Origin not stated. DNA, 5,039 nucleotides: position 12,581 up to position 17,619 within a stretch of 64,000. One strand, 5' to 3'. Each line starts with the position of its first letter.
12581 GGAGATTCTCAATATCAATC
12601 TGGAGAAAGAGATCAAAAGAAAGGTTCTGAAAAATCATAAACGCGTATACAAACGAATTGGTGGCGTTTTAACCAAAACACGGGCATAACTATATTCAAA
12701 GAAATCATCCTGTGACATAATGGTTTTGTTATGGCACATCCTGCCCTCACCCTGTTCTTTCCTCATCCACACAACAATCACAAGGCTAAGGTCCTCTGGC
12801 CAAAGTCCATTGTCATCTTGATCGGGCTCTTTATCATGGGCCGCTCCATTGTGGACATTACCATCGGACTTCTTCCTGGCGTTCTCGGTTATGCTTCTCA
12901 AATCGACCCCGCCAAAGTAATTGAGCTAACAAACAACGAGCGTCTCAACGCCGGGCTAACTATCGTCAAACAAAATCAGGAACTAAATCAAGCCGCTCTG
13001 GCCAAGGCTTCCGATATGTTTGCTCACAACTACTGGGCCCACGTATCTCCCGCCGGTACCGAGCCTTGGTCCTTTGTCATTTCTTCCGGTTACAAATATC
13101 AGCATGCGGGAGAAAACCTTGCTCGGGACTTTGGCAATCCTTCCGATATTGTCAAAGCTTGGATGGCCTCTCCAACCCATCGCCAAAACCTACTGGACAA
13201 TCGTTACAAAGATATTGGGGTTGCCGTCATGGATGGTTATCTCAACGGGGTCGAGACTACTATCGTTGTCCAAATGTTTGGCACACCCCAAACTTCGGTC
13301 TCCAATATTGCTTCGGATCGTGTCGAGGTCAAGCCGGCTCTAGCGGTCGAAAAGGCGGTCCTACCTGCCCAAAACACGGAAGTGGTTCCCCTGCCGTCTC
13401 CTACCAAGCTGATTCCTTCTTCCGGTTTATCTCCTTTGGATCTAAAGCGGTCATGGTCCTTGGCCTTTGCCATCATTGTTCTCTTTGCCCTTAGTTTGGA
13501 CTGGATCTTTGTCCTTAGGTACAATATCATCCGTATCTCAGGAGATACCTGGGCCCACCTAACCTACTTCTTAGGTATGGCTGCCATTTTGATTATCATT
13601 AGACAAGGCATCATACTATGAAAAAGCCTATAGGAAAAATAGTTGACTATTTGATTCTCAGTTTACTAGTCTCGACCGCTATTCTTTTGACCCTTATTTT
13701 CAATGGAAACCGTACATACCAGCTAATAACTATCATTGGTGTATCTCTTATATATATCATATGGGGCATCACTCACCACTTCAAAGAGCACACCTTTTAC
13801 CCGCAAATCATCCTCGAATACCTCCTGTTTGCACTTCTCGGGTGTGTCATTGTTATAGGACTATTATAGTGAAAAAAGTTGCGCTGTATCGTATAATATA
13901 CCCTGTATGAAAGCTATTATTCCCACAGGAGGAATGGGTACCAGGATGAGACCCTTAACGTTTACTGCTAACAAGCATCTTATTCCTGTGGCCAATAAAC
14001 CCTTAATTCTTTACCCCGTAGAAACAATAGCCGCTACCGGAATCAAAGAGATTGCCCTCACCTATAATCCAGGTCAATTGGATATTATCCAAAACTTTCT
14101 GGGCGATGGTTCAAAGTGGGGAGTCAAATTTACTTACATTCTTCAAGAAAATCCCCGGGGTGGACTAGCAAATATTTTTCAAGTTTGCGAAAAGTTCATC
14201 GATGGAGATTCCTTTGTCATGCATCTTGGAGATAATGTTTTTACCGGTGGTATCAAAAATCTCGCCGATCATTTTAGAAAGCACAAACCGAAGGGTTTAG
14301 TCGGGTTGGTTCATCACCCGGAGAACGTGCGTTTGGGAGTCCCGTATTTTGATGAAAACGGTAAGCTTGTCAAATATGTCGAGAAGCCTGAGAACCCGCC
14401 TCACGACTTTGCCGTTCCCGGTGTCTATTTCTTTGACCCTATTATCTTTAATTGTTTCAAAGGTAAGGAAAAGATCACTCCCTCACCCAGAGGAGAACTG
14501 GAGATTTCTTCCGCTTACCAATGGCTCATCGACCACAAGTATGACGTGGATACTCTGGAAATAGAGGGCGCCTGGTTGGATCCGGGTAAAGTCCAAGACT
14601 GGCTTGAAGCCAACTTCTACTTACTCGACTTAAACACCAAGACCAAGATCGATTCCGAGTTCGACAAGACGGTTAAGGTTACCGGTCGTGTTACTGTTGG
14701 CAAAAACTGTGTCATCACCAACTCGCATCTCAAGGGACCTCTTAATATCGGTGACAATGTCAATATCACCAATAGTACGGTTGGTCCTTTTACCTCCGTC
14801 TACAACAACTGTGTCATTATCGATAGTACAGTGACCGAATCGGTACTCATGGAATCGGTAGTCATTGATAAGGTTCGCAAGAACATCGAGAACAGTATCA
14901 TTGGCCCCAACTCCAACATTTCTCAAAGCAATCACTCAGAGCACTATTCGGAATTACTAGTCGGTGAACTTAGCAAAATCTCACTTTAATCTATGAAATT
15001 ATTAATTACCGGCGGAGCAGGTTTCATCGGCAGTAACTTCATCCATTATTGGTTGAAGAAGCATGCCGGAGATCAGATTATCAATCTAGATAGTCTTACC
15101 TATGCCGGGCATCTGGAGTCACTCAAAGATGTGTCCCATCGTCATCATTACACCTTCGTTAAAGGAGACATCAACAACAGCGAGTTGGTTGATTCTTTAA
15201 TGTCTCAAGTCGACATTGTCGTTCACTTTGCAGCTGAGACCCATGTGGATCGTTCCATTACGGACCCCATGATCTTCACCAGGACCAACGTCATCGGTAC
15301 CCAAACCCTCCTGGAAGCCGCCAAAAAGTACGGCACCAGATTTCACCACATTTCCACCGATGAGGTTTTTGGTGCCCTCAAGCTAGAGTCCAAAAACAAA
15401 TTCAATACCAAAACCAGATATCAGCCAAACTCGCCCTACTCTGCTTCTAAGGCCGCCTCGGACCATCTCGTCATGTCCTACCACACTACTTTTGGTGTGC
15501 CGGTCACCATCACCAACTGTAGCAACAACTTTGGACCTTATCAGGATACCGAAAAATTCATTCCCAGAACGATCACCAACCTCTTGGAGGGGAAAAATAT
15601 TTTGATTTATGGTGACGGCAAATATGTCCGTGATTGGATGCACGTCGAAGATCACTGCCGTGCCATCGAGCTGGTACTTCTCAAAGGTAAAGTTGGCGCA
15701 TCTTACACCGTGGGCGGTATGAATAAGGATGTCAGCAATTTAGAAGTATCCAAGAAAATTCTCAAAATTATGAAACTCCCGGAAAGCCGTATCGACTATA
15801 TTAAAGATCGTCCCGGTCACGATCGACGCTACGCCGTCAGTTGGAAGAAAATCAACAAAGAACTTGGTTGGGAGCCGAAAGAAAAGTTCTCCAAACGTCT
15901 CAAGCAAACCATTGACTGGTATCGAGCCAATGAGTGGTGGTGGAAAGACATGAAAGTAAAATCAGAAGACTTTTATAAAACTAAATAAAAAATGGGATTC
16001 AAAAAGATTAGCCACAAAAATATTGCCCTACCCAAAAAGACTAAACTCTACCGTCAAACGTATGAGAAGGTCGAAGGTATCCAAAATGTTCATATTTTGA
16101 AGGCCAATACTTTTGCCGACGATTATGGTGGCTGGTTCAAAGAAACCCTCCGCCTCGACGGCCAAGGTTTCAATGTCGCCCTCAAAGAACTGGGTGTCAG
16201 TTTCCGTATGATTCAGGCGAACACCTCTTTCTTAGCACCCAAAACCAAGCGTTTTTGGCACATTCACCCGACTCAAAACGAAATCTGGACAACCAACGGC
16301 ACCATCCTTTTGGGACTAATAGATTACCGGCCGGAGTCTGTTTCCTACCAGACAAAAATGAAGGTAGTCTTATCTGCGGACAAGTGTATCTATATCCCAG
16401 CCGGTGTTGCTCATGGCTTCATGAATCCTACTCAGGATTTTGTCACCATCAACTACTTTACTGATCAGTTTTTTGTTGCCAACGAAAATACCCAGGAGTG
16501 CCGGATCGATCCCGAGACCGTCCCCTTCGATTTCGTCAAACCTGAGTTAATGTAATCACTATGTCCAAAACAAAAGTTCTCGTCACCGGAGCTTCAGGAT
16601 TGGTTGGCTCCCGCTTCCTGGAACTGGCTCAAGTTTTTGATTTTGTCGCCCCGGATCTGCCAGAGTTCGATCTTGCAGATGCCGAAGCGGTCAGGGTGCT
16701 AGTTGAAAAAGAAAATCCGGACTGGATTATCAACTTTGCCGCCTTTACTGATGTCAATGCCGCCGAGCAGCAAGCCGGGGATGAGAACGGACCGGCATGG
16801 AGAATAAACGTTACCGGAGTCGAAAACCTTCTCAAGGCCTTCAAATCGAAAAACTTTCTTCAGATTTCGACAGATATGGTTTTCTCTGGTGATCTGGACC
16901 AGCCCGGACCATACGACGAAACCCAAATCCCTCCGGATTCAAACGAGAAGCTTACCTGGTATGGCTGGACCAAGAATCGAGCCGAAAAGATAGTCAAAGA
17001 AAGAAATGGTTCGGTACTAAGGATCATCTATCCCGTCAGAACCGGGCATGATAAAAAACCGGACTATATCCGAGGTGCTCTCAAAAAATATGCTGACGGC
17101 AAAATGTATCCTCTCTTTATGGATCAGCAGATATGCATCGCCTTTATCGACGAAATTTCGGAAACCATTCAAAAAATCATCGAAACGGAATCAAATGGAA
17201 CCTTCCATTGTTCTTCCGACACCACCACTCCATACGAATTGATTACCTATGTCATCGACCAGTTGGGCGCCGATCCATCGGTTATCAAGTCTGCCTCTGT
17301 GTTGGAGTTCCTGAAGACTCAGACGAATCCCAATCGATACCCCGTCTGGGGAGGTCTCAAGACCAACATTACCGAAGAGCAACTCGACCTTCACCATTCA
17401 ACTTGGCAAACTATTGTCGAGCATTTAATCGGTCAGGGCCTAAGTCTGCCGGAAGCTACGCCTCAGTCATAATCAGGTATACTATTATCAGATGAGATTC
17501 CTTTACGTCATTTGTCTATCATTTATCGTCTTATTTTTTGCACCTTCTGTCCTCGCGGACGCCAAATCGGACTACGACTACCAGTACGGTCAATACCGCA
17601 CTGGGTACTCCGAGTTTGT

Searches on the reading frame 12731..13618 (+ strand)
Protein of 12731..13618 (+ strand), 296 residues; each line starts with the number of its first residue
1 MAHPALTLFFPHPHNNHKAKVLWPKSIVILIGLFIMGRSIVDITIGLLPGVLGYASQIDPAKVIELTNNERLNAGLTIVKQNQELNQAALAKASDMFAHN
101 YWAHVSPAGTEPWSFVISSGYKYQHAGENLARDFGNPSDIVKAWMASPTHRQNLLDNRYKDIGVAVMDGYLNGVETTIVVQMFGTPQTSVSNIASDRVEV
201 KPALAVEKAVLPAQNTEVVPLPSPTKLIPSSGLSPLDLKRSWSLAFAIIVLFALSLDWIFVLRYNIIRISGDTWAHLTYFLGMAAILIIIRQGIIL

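Call 8: search_protein_families(library=pfam, proteins=[window:12731-13618:+], max_evalue=0.01)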
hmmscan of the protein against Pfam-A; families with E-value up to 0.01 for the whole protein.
window:12731-13618:+ (296 aa): 1 family
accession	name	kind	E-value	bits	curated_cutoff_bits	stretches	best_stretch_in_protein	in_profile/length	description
PF00188.32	CAP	-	5.1e-19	69.7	21.1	1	65-183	2-117/117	Cysteine-rich secretory protein family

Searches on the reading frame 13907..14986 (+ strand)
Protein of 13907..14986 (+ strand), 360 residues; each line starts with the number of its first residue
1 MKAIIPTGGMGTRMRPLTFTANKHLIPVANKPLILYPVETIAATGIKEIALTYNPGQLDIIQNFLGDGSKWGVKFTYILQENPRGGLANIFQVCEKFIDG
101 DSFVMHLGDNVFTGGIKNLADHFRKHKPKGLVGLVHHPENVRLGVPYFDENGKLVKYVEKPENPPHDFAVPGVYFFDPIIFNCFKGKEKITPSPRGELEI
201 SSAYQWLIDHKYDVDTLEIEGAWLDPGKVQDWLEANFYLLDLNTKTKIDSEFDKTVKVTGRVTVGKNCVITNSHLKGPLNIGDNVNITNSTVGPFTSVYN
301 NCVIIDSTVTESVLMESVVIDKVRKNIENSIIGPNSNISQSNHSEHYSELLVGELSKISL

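Call 8: search_protein_families(library=pfam, proteins=[window:13907-14986:+], max_evalue=0.01)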
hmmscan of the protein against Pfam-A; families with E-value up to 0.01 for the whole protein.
window:13907-14986:+ (360 aa): 9 families
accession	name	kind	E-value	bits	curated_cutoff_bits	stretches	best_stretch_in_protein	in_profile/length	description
PF00483.29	NTP_transferase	-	1.5e-43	149.6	21.2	1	2-237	1-240/245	Nucleotidyl transferase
PF25084.1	LbH_EIF2B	-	1.8e-06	28.4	54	1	245-317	11-83/105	EIF2B subunit epsilon LbH domain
PF12804.13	NTP_transf_3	-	4.1e-06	27.5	27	1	3-128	1-116/160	MobA-like NTP transferase domain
PF00132.30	Hexapep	-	0.0011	19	27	0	262-291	2-32/36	Bacterial transferase hexapeptide (six repeats)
PF25247.1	LbH_GLGC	-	0.0013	19.1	27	0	258-290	70-102/135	GLGC left-handed parallel beta-helix domain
PF24894.1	Hexapep_GlmU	-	0.0022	18.5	23.3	0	298-341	21-63/104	GlmU-like, C-terminal hexapeptide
PF01128.25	IspD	-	0.0023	18.2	27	1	2-67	2-65/221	2-C-methyl-D-erythritol 4-phosphate cytidylyltransferase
PF07959.18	Fucose_pyrophosphorylase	-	0.0025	17.2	34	1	258-313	272-330/418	Fucose pyrophosphorylase domain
PF21711.3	DCTN5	-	0.0042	17.2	40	1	255-309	101-156/182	Dynactin subunit 5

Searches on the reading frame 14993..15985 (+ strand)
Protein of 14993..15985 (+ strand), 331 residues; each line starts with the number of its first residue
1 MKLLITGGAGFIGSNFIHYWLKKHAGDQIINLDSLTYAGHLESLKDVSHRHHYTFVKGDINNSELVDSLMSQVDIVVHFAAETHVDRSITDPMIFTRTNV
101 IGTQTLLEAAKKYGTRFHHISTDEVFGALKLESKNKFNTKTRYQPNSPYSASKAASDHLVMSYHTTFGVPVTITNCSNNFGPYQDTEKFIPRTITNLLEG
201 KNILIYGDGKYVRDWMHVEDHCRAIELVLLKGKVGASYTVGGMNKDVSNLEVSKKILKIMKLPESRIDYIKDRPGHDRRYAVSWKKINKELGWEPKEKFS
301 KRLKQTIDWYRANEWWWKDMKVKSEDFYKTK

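Call 9: search_protein_families(library=pfam, proteins=[window:14993-15985:+], max_evalue=0.01)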
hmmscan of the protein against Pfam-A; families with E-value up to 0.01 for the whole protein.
window:14993-15985:+ (331 aa): 9 families
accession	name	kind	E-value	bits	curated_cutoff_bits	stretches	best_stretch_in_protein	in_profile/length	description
PF16363.11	GDP_Man_Dehyd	-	1.8e-82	277.9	27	1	4-305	1-331/332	GDP-mannose 4,6 dehydratase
PF01370.27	Epimerase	-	4.2e-65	220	20.9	1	4-241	2-240/240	NAD dependent epimerase/dehydratase family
PF01073.25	3Beta_HSD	-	8.6e-20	71.3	22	1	4-221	1-221/280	3-beta hydroxysteroid dehydrogenase/isomerase family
PF07993.18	NAD_binding_4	-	2.2e-19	70.1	20.1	1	5-180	1-208/258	Male sterility protein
PF04321.23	RmlD_sub_bind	-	2.4e-17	63.4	27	1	1-166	1-142/287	RmlD substrate binding domain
PF02719.21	Polysacc_synt_2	-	1.9e-16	60.6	20.2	1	3-126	1-132/293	Polysaccharide biosynthesis protein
PF13460.12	NAD_binding_10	-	6.9e-06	26.5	27.2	1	7-160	1-131/184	NAD(P)H-binding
PF00106.31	adh_short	-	0.0052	16.7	26.6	0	141-165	141-165/195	short chain dehydrogenase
PF03435.24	Sacchrp_dh_NADP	-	0.0075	17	25.1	0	8-105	5-100/129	Saccharopine dehydrogenase NADP binding domain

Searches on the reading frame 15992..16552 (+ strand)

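Call 9: search_protein_families(library=pfam, proteins=[window:15992-16552:+], max_evalue=0.01)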
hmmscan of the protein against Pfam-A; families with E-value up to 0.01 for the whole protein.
window:15992-16552:+ (187 aa): 3 families
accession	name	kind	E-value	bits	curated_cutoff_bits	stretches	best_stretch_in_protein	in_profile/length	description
PF00908.23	dTDP_sugar_isom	-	5.6e-14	52.6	27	1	30-168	4-140/168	dTDP-4-dehydrorhamnose 3,5-epimerase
PF07883.17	Cupin_2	-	0.00011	22.3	27.2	1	82-148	6-61/70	Cupin domain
PF00190.28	Cupin_1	-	0.0012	18.9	22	1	76-160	35-118/151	Cupin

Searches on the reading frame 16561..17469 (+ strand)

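Call 9: search_protein_families(library=pfam, proteins=[window:16561-17469:+], max_evalue=0.01)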
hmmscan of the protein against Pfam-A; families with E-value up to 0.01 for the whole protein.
window:16561-17469:+ (303 aa): 5 families
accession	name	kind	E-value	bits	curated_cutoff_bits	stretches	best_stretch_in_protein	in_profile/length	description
PF04321.23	RmlD_sub_bind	-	4.9e-35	121.4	27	1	5-290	2-282/287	RmlD substrate binding domain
PF01370.27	Epimerase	-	2.3e-13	50.6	20.9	1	6-149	1-157/240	NAD dependent epimerase/dehydratase family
PF16363.11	GDP_Man_Dehyd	-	3.9e-10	40.1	27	1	34-146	57-165/332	GDP-mannose 4,6 dehydratase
PF07993.18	NAD_binding_4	-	2.4e-06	27.3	20.1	1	50-156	86-202/258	Male sterility protein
PF02719.21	Polysacc_synt_2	-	0.00014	21.6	20.2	1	37-105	62-129/293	Polysaccharide biosynthesis protein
